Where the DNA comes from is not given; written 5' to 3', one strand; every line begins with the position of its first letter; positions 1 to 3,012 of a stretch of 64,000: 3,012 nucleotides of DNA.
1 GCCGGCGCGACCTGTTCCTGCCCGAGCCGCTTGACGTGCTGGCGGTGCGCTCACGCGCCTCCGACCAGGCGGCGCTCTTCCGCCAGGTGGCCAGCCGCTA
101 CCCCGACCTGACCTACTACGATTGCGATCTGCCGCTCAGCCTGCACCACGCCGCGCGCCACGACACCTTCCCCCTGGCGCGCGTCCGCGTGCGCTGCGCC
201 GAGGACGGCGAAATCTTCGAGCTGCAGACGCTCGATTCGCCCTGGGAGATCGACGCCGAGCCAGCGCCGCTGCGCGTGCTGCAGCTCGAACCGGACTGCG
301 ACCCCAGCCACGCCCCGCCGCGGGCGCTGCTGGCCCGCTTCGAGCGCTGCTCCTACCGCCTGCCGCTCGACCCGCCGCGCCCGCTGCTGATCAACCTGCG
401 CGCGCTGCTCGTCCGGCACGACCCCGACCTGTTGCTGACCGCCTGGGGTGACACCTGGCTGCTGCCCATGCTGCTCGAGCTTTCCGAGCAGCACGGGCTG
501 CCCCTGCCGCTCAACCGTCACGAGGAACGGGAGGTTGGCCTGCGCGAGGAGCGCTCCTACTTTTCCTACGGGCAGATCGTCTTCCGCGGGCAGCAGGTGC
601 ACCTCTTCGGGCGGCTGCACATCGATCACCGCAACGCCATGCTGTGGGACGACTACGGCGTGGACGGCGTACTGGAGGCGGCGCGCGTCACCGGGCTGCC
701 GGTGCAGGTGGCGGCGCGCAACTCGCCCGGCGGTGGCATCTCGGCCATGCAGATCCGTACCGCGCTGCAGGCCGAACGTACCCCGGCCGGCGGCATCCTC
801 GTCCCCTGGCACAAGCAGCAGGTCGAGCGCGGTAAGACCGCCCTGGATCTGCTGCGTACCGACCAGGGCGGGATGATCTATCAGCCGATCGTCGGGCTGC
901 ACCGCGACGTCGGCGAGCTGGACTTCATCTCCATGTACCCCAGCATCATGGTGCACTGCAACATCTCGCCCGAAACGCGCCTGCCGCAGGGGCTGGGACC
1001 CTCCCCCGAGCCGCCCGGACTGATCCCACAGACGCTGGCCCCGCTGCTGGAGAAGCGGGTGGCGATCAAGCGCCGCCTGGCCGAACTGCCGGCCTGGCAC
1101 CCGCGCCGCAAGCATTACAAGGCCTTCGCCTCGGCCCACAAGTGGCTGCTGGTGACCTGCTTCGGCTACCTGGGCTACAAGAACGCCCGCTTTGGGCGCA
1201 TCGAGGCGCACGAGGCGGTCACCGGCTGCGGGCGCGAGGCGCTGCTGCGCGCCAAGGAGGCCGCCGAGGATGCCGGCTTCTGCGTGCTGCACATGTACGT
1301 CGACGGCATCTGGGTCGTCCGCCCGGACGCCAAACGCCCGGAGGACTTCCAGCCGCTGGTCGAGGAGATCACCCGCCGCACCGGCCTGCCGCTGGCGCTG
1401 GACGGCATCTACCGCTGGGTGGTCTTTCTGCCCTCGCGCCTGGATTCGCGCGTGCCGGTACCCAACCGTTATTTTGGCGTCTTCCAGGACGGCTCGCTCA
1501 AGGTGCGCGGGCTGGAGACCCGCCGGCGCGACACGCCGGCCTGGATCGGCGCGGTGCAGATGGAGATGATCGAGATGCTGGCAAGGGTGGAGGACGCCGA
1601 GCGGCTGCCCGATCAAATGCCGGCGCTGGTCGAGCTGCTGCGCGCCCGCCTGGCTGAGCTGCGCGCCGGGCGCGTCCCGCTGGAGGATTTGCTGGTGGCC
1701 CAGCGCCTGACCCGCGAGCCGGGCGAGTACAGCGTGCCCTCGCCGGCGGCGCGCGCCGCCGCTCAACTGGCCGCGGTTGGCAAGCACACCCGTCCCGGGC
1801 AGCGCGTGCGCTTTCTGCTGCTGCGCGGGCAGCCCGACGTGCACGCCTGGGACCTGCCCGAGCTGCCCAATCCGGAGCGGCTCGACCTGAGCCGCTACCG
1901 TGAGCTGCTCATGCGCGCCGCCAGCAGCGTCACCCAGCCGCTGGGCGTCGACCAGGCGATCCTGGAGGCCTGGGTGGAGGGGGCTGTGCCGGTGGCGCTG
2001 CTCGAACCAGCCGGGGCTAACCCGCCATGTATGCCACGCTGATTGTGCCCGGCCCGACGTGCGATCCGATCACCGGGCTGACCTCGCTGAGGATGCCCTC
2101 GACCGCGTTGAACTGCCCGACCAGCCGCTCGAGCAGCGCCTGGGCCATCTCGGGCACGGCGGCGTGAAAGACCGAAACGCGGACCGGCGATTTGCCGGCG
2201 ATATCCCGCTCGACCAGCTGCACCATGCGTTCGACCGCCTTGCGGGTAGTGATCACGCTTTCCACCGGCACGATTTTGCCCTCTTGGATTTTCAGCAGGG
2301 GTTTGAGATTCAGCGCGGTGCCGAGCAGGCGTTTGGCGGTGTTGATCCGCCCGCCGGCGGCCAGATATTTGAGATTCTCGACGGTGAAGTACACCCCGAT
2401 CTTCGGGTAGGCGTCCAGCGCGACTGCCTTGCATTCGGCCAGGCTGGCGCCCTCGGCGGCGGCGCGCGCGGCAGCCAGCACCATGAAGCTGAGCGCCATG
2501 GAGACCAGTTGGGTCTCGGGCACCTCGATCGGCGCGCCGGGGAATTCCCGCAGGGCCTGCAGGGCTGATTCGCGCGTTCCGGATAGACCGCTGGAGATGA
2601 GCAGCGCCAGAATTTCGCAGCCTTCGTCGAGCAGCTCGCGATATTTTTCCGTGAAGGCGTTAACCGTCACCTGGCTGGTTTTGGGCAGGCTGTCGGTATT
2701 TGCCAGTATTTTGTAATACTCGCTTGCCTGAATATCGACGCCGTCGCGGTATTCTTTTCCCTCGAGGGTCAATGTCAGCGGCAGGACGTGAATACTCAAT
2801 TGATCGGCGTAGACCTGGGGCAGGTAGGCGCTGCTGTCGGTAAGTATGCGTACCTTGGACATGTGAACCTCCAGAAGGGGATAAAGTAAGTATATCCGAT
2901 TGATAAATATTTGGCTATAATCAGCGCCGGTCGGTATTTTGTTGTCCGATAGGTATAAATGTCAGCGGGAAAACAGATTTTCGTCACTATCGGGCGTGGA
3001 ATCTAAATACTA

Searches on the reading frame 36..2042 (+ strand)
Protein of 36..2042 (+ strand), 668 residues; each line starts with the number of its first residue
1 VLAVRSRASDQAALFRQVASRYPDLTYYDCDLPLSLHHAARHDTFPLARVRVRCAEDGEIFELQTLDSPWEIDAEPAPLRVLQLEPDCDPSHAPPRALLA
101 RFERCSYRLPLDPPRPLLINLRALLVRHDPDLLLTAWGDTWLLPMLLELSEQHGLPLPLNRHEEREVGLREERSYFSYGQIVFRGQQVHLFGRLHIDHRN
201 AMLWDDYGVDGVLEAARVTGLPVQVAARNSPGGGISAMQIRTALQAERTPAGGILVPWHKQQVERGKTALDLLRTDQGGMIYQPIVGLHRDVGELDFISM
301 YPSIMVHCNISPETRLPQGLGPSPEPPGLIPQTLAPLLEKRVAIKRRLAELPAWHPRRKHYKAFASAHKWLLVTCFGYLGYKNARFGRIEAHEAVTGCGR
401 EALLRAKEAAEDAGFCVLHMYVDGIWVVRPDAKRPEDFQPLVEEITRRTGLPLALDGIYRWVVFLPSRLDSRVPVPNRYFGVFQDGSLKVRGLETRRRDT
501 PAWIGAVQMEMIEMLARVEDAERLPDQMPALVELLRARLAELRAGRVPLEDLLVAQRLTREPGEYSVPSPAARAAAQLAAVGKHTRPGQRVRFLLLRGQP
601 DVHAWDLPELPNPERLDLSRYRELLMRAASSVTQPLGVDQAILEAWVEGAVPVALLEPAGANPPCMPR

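Call 25: search_protein_families(library=ncbifam, proteins=[window:36-2042:+], max_evalue=0.000001)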
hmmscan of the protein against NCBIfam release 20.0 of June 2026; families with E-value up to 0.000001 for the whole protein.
window:36-2042:+ (668 aa): 7 families
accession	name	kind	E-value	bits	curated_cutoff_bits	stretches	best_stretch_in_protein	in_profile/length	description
NF004416.0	PRK05761.1-2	equivalog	3.8e-110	369.3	516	1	115-637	166-650/665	type B DNA-directed DNA polymerase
NF004418.0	PRK05761.1-4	subfamily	3.6e-89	299.8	692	1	114-644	167-701/717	type B DNA-directed DNA polymerase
NF004417.0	PRK05761.1-3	equivalog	2.1e-35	122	780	1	276-639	485-847/858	DNA-directed DNA polymerase I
NF004419.0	PRK05761.1-5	equivalog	9.5e-30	103.2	1285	1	276-639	552-916/932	DNA-directed DNA polymerase I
TIGR00592.1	pol2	superfamily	1.1e-21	76.7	239.95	1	277-603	801-1137/1176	DNA polymerase (pol2)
NF004415.0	PRK05761.1-1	equivalog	2.1e-21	75.6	1289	1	340-638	573-859/883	DNA-directed DNA polymerase I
NF004421.0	PRK05762.1-2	equivalog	3.1e-12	45.6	570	1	277-582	412-725/795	DNA polymerase II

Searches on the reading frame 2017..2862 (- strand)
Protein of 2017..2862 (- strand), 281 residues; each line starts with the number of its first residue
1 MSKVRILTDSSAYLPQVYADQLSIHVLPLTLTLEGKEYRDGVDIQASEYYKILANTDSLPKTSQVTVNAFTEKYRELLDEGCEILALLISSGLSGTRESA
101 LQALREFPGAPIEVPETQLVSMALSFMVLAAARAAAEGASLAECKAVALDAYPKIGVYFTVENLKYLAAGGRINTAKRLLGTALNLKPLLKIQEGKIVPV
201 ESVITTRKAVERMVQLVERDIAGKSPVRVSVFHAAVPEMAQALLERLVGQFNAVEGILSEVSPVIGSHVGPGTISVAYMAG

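Call 25: search_protein_families(library=ncbifam, proteins=[window:2017-2862:-], max_evalue=0.000001)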
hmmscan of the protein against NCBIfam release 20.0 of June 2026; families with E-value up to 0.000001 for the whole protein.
window:2017-2862:- (281 aa): 2 families
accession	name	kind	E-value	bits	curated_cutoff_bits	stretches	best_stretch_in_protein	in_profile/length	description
TIGR00762.1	DegV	domain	2e-87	292.9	99.7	1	4-279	1-276/276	DegV family EDD domain-containing protein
NF038249.1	fatty_FakB1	equivalog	9.2e-51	172.7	350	1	3-279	2-280/286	fatty acid kinase binding subunit FakB1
